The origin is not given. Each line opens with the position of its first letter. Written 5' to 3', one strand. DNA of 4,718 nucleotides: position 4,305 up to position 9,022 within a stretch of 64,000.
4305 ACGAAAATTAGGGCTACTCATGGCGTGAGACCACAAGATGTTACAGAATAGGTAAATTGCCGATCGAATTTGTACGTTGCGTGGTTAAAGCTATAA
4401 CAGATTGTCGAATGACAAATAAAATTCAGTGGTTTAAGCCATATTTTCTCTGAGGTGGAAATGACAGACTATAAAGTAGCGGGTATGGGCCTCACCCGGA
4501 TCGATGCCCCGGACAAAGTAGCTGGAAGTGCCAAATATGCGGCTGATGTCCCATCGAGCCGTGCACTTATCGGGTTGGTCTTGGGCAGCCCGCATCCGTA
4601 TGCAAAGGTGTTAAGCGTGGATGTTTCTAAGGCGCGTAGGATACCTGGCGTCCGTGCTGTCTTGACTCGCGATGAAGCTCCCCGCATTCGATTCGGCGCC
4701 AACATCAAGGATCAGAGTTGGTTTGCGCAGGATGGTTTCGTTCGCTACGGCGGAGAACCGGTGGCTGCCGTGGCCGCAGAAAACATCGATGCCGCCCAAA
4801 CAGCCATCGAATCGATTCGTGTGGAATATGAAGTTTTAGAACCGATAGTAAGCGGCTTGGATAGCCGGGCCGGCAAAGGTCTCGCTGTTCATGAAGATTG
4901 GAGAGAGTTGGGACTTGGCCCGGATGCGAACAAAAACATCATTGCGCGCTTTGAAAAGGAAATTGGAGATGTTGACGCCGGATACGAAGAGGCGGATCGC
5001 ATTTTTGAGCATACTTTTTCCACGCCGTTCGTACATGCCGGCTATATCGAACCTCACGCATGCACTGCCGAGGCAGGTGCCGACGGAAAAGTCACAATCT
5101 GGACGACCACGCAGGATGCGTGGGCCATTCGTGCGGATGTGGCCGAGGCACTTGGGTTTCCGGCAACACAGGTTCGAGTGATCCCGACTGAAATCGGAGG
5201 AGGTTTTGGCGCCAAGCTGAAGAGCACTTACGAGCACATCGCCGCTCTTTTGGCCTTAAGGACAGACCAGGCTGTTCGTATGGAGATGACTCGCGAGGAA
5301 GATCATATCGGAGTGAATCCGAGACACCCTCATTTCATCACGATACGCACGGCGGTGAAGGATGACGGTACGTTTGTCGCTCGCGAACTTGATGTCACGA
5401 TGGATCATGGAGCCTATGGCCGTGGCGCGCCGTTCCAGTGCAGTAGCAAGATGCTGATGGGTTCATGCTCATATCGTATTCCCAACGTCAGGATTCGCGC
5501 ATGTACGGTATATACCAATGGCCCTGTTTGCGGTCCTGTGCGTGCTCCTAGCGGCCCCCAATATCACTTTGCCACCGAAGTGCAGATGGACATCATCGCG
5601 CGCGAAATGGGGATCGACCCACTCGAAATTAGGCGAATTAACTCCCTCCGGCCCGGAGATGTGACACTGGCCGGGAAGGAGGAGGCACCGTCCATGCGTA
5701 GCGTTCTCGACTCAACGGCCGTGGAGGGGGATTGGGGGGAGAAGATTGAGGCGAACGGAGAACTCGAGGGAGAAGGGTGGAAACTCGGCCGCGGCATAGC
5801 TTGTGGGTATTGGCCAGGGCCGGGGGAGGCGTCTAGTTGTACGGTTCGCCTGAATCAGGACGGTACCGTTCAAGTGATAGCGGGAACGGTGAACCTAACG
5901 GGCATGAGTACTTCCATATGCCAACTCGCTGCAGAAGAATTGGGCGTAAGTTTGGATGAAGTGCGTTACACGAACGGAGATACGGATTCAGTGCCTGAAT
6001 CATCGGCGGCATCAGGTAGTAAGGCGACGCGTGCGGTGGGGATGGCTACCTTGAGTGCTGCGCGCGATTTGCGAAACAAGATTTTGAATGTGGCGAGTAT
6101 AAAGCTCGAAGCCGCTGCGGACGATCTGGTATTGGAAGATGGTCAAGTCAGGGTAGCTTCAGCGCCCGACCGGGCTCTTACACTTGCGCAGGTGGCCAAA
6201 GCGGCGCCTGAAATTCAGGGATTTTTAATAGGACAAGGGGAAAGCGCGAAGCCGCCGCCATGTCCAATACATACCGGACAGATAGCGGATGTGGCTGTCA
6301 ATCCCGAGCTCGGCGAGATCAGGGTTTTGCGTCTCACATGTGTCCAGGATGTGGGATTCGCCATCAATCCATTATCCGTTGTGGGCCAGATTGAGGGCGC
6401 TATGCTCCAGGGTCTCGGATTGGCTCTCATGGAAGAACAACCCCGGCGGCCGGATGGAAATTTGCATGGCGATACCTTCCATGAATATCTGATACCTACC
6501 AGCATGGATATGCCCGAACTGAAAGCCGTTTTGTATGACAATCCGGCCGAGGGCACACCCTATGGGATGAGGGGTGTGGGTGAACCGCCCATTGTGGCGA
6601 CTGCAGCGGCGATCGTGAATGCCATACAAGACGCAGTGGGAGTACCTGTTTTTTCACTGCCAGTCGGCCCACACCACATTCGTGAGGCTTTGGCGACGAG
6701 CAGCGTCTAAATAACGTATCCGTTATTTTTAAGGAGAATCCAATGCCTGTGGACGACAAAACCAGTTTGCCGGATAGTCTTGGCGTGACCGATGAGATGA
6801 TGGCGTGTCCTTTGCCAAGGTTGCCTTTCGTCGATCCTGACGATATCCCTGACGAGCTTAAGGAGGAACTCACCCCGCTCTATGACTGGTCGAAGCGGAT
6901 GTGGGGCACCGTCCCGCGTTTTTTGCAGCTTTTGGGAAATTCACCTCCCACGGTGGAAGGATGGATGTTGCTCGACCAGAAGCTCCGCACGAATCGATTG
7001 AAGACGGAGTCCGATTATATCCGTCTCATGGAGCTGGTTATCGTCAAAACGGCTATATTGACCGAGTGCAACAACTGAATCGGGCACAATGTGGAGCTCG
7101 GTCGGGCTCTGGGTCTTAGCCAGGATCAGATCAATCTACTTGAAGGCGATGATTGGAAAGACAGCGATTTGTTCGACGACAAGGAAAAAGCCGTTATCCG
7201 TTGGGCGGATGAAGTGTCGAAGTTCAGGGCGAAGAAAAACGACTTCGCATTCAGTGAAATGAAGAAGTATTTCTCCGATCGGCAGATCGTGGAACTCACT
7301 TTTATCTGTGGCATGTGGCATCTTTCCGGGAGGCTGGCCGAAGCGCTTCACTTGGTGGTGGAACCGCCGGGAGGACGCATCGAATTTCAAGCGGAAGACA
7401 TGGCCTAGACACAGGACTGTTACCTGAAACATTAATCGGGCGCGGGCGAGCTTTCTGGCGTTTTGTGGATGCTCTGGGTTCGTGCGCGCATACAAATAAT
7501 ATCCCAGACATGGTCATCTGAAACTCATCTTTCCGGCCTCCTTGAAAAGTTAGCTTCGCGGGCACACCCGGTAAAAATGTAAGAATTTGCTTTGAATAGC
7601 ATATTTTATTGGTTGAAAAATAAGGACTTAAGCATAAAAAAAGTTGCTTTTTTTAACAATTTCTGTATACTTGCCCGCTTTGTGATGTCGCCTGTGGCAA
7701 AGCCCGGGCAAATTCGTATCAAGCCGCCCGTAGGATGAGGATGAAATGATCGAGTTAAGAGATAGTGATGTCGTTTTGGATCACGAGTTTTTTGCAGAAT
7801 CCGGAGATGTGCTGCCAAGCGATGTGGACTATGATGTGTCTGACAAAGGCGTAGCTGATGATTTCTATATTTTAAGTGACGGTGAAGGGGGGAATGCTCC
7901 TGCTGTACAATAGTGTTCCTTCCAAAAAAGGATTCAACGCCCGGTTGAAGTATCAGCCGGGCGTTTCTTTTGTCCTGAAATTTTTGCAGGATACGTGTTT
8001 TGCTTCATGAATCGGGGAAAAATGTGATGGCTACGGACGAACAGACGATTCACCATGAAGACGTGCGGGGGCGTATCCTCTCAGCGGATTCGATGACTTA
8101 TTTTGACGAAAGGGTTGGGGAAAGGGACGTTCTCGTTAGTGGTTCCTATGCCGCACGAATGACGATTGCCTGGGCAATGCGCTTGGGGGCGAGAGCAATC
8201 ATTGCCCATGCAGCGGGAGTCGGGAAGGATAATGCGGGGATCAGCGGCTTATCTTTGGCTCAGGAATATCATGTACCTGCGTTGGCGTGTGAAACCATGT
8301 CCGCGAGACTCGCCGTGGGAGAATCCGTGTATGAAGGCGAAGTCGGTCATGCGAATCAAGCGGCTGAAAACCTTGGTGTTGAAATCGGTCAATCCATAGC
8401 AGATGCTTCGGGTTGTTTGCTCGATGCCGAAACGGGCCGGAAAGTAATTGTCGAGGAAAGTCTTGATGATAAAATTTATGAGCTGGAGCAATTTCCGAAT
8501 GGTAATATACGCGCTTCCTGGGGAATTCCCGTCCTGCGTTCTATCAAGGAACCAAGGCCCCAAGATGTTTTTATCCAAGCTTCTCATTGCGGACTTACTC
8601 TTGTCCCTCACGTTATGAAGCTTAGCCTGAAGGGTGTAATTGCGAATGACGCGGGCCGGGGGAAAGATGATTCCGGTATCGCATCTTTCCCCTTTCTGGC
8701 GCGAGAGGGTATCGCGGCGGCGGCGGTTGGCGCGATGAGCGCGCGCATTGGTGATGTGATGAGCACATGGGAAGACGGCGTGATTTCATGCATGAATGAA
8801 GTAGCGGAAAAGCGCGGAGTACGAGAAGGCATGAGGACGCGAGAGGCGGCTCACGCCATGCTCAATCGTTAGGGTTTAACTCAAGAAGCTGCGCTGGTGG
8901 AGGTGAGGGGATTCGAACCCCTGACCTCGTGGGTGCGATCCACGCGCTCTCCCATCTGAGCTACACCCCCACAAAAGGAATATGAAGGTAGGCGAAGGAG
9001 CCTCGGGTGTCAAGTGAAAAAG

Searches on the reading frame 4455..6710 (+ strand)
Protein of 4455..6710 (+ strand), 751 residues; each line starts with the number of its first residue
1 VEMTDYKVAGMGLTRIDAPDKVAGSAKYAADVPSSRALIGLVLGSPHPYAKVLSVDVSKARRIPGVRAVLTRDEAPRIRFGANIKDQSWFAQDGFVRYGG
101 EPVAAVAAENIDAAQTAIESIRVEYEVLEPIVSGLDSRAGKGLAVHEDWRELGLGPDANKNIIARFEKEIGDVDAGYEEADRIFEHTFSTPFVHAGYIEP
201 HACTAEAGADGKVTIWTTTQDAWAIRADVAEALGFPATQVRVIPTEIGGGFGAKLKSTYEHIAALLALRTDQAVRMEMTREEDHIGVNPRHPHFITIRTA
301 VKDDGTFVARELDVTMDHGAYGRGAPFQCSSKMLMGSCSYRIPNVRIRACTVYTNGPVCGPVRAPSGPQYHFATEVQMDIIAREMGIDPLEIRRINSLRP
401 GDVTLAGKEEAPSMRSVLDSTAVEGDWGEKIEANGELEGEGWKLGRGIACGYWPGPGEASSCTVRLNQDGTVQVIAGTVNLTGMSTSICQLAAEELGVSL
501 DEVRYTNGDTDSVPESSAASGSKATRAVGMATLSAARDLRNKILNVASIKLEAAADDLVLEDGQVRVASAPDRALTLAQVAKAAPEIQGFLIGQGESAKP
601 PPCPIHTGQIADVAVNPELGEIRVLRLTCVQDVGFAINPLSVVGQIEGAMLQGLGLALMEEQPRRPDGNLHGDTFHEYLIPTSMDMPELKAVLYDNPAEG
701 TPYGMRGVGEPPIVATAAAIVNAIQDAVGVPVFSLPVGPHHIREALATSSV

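Call 42: search_protein_families(library=pfam, proteins=[window:4455-6710:+], max_evalue=0.001)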
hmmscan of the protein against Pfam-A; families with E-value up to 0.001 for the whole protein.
window:4455-6710:+ (751 aa): 3 families
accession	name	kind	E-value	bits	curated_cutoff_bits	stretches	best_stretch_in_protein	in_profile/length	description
PF02738.23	MoCoBD_1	-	4.5e-71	239.2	27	1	157-396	4-243/244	Molybdopterin cofactor-binding domain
PF20256.3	MoCoBD_2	-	4.7e-64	217.1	27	1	426-687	7-283/283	Molybdopterin cofactor-binding domain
PF01315.27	Ald_Xan_dh_C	-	1.5e-21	77.2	31.3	1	24-128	2-109/110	Aldehyde oxidase and xanthine dehydrogenase, a/b hammerhead domain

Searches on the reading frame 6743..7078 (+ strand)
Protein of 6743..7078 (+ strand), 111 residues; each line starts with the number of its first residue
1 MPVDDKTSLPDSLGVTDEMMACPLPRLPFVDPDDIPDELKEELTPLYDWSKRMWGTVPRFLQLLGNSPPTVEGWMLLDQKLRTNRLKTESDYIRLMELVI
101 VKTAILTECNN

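Call 56: find_encoding_contigs(protein=window:6743-7078:+, flank=8000, max_places=4)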
Protein window:6743-7078:+ (111 aa): 16 contigs read that carry it; 4 places shown.
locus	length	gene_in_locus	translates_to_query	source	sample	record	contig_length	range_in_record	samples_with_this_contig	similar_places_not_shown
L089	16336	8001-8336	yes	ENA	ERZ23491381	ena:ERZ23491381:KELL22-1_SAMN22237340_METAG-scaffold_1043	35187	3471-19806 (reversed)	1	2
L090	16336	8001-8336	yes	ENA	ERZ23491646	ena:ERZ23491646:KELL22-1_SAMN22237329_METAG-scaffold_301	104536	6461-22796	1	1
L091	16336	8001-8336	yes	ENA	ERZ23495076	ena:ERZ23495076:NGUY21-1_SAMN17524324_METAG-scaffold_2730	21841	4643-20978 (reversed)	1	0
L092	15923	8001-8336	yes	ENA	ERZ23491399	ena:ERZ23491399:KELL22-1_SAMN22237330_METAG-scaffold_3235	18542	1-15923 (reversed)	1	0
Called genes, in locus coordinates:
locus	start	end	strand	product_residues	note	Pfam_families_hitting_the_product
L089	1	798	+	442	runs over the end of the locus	PF25917:BSH_RND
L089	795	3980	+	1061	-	PF00873:ACR_tran, PF02355:SecD_SecF_C (weak), PF03176:MMPL (weak)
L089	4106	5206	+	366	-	PF08240:ADH_N, PF16912:Glu_dehyd_C (weak), PF00107:ADH_zinc_N, PF13602:ADH_zinc_N_2 (weak)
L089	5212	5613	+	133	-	PF14489:QueF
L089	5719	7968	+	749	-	PF01315:Ald_Xan_dh_C, PF02738:MoCoBD_1, PF20256:MoCoBD_2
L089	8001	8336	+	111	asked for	-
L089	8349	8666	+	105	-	-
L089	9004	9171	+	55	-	-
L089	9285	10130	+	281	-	PF00817:IMS (faint), PF08827:DUF1805 (faint)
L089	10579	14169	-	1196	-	PF08471:Ribonuc_red_2_N, PF02867:Ribonuc_red_lgC, PF12637:TSCPD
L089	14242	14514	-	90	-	-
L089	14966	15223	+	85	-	PF08681:TacA1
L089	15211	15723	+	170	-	PF00583:Acetyltransf_1 (weak), PF13673:Acetyltransf_10 (weak), PF13508:Acetyltransf_7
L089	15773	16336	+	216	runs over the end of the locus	-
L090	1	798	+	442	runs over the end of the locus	PF25917:BSH_RND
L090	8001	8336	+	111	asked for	-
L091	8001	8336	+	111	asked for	-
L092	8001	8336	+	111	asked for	-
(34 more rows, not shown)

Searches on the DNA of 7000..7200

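Call 80: search_rna_families(source=window, start=7000, end=7200, threshold=evalue, max_evalue=10)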
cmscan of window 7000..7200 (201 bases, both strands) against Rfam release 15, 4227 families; matches with E-value up to 10: 2.
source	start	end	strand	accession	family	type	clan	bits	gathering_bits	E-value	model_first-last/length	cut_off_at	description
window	7145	7174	+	RF01308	sR58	Gene; snRNA; snoRNA; CD-box;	-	11.5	55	4.8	1-55/55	no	Small nucleolar RNA sR58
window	7142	7191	+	RF01121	sR38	Gene; snRNA; snoRNA; CD-box;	-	10.6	50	2.6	1-59/59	no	Small nucleolar RNA sR38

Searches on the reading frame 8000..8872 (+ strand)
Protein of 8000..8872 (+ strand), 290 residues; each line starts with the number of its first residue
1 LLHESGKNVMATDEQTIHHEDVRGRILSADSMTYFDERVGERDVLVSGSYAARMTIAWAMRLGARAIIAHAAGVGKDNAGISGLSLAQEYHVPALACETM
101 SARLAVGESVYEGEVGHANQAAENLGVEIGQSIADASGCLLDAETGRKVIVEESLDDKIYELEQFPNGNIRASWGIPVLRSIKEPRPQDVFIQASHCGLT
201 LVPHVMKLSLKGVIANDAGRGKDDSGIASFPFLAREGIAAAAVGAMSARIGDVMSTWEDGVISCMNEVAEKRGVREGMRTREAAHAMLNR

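Call 42: search_protein_families(library=pfam, proteins=[window:8000-8872:+], max_evalue=0.001)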
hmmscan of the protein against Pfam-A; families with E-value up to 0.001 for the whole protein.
window:8000-8872:+ (290 aa): 2 families
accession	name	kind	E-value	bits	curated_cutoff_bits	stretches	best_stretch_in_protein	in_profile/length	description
PF08827.16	DUF1805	-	4.9e-06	27.1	29.5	0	108-136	32-60/64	Domain of unknown function (DUF1805)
PF00817.25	IMS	-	1.4e-05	25.5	23.2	0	254-285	25-57/148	impB/mucB/samB family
